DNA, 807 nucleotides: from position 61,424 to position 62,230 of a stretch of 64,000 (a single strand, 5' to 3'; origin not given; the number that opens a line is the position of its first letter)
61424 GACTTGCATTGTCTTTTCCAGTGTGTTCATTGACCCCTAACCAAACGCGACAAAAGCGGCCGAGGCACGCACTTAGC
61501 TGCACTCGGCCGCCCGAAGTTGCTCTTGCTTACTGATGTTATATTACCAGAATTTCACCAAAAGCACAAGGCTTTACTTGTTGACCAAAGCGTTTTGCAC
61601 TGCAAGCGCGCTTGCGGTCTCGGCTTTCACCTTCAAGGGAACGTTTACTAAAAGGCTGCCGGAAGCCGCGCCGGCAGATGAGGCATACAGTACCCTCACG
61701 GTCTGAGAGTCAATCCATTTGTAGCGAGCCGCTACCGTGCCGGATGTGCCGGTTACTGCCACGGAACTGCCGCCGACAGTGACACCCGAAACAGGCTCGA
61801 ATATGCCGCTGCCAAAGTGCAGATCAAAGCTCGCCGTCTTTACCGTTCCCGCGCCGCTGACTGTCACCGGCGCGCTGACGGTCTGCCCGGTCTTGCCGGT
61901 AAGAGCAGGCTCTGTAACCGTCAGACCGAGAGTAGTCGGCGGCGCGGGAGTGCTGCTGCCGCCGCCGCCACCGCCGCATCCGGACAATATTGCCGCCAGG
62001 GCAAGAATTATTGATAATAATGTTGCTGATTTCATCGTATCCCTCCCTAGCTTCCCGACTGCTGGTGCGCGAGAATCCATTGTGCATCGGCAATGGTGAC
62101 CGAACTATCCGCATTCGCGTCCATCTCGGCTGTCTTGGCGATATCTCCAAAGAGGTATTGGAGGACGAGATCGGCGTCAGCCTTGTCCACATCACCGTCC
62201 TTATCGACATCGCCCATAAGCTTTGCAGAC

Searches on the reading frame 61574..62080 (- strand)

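Call 77: search_protein_families(library=pfam, proteins=[window:61574-62080:-], max_evalue=0.00001)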
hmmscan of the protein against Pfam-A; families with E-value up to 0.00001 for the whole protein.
window:61574-62080:- (168 aa): 1 family
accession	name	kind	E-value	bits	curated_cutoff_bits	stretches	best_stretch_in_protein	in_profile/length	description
PF00963.24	Cohesin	-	3.3e-08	34.3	24.1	1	58-157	6-107/139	Cohesin domain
